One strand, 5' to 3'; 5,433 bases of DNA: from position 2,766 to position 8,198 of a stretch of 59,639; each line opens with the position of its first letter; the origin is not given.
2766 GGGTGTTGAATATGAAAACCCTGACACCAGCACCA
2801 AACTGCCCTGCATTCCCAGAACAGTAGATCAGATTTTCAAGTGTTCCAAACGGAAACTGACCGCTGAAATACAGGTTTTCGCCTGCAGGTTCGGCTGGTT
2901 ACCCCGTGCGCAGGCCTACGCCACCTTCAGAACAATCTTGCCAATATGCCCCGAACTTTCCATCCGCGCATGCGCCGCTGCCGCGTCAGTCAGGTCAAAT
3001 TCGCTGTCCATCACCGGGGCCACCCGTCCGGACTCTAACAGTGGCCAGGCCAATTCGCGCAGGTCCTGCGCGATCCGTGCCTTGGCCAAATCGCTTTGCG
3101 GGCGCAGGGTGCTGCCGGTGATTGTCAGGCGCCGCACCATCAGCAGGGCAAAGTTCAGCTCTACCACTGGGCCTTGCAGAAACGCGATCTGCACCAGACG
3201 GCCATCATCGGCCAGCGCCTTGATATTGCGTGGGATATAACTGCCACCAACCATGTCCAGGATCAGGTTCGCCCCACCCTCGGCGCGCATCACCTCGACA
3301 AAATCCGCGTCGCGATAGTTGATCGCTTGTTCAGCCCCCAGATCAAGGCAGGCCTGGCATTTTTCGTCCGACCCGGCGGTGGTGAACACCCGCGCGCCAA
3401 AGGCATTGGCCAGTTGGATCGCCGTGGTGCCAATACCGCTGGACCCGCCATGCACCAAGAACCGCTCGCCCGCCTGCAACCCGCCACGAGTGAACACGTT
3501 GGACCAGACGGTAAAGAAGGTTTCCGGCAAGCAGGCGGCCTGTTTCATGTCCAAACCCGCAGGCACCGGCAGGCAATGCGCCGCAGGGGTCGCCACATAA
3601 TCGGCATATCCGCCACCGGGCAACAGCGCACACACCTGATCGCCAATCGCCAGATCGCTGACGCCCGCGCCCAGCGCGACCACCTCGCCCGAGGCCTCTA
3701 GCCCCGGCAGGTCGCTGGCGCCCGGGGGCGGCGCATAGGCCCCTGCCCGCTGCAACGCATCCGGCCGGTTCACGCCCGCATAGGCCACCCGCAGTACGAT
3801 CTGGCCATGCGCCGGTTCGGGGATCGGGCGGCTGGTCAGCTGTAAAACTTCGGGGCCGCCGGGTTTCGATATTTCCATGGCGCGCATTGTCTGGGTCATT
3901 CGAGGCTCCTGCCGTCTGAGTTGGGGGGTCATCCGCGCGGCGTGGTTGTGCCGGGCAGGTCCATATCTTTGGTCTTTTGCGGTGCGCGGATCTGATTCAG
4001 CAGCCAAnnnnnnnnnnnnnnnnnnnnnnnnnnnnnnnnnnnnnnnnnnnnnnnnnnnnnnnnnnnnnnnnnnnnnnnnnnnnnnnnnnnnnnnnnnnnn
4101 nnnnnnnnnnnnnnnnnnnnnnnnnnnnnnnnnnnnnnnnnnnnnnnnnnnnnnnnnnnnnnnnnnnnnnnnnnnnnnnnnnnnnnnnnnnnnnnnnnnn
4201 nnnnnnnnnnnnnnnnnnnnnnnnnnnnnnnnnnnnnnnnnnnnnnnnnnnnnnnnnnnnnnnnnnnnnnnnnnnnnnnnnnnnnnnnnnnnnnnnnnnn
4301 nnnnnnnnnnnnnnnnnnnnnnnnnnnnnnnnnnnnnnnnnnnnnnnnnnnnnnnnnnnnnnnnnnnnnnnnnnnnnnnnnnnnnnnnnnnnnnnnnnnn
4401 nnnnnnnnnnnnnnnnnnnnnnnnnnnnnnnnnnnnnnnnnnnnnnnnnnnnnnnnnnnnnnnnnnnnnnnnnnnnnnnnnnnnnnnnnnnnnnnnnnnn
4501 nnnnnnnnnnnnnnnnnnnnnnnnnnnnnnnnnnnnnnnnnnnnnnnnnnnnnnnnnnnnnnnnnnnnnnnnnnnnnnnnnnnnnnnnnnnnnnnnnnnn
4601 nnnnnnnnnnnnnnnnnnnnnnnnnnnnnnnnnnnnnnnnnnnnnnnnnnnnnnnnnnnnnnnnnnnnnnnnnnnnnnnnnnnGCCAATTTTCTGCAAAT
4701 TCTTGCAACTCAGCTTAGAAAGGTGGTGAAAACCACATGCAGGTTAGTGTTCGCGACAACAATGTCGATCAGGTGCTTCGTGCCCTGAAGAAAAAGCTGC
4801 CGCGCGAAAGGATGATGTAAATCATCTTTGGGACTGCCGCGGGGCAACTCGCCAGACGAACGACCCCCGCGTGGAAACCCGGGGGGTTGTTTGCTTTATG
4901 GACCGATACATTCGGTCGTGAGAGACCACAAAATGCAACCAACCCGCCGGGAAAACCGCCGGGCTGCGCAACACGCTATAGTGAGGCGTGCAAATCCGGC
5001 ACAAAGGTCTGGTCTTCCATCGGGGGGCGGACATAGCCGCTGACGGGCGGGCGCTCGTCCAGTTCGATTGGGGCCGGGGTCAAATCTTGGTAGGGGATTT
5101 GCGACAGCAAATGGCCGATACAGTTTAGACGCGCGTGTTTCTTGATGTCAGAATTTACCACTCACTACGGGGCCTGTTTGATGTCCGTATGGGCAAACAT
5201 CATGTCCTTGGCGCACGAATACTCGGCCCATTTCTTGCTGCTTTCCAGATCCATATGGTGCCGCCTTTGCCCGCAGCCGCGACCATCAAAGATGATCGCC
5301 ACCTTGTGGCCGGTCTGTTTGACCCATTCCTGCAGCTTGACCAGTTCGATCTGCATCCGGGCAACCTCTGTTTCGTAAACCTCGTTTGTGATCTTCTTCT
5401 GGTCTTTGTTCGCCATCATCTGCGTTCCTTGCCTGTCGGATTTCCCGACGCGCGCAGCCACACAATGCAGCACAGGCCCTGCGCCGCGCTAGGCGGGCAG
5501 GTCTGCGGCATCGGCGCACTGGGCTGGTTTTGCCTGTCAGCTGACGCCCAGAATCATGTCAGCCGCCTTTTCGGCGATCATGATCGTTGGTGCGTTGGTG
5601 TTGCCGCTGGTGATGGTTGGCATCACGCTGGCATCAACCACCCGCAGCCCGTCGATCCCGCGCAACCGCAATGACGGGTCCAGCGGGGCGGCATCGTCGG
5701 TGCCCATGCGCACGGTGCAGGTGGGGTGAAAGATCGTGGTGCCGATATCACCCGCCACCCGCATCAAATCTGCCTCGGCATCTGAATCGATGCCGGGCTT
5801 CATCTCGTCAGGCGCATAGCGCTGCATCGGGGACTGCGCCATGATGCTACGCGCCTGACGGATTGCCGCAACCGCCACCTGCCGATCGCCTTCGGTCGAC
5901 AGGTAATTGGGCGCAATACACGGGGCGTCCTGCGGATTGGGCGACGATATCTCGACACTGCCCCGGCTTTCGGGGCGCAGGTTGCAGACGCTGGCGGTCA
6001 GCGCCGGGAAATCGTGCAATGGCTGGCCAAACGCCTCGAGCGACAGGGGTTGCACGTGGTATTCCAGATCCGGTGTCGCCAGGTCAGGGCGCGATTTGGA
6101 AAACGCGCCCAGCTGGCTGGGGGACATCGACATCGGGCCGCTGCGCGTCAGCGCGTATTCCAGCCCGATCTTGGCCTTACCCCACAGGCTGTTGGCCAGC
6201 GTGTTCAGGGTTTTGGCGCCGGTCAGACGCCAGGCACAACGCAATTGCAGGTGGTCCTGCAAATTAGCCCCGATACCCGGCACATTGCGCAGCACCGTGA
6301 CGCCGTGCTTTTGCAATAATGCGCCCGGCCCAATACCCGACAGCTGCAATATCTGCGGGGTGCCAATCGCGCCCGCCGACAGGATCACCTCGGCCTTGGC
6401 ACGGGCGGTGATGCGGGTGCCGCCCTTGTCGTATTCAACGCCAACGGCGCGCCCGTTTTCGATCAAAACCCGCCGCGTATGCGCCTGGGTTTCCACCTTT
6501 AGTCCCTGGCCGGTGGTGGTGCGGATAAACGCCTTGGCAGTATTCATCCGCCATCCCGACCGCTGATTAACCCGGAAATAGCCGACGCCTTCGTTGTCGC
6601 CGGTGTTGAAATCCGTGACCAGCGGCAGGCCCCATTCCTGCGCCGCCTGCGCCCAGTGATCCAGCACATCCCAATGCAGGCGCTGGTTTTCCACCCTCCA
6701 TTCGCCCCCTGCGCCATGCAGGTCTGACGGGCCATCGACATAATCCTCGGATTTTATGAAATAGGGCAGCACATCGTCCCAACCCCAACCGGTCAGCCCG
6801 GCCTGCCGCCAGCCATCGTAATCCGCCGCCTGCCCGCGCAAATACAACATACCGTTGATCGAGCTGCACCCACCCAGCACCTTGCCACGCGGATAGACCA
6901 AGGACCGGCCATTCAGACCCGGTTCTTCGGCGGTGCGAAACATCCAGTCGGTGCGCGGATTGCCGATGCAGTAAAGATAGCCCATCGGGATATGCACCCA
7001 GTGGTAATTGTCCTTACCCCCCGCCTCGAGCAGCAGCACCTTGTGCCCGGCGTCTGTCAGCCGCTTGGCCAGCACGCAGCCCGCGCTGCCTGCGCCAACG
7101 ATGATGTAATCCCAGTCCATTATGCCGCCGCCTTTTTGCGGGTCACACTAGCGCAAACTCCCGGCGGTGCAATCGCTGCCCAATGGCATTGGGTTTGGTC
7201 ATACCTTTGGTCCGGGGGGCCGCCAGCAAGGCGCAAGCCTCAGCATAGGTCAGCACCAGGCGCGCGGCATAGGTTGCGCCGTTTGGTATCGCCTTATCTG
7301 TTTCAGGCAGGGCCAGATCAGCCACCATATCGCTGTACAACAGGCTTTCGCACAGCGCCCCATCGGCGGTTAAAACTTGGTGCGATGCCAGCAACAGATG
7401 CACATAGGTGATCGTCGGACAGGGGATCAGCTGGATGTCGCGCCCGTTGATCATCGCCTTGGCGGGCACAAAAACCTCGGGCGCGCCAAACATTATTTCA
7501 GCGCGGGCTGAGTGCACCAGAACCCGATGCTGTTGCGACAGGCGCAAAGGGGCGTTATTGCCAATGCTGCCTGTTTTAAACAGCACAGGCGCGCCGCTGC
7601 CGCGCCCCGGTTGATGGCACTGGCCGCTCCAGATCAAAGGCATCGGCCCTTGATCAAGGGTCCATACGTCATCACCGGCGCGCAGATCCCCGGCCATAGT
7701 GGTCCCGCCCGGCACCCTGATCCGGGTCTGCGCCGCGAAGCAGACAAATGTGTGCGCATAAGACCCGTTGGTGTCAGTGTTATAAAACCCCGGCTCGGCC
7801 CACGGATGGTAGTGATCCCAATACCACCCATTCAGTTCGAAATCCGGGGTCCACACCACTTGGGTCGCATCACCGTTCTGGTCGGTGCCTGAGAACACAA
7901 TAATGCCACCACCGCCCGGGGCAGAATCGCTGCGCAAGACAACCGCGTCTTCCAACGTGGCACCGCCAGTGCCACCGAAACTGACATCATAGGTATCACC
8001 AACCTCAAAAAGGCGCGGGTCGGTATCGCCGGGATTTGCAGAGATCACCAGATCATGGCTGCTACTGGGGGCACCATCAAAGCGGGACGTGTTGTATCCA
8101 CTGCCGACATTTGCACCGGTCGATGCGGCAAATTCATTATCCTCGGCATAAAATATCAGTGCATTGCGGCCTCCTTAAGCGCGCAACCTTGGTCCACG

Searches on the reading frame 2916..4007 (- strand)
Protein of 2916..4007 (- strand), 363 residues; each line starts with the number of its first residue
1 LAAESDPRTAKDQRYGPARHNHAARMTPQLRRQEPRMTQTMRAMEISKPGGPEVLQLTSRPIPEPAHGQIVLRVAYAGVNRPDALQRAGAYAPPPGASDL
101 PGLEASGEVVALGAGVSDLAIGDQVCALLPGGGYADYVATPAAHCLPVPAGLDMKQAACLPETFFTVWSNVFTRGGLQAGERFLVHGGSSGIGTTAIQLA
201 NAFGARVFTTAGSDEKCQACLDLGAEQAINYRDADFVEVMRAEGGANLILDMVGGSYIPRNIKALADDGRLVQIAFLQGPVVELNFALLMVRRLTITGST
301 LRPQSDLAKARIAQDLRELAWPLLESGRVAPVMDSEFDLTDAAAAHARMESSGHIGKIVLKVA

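Call 103: search_protein_families(library=pfam, proteins=[window:2916-4007:-], max_evalue=1e-8)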
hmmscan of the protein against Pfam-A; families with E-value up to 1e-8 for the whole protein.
window:2916-4007:- (363 aa): 3 families
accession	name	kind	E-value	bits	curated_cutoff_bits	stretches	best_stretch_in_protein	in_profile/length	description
PF00107.32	ADH_zinc_N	-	5.6e-27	94.7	31.8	1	191-309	1-122/129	Zinc-binding dehydrogenase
PF13602.12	ADH_zinc_N_2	-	1.9e-23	84.3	27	1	223-360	1-134/134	Zinc-binding dehydrogenase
PF08240.17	ADH_N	-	4.2e-15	56.3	23.5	1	68-149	3-103/104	Alcohol dehydrogenase GroES-like domain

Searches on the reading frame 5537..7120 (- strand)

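Call 103: search_protein_families(library=pfam, proteins=[window:5537-7120:-], max_evalue=1e-8)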
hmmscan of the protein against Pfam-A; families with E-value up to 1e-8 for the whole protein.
window:5537-7120:- (527 aa): 3 families
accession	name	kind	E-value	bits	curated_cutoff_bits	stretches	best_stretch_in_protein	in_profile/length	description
PF00732.25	GMC_oxred_N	-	2e-48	165.6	23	1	4-291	2-217/218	GMC oxidoreductase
PF05199.19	GMC_oxred_C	-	1.3e-34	120.1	24.6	1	383-516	1-139/139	GMC oxidoreductase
PF00890.30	FAD_binding_2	-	3.2e-09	36.9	20.4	0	4-36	1-33/414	FAD binding domain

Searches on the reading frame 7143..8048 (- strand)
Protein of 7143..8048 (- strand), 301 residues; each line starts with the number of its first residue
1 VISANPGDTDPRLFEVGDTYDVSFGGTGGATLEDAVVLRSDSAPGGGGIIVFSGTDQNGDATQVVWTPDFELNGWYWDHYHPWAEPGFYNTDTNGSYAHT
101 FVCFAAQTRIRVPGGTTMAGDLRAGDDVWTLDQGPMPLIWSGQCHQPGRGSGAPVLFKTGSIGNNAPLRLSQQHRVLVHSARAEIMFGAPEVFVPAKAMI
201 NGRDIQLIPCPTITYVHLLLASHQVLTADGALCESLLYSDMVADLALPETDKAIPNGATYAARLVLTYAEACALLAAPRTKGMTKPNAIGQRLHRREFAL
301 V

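Call 103: search_protein_families(library=pfam, proteins=[window:7143-8048:-], max_evalue=1e-8)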
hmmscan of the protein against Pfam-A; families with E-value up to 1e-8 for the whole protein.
window:7143-8048:- (301 aa): 1 family
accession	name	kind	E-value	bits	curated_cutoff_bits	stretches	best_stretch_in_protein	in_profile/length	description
PF13403.11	Hint_2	-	3.7e-37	128.4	28.4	1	102-237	1-144/147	Hint domain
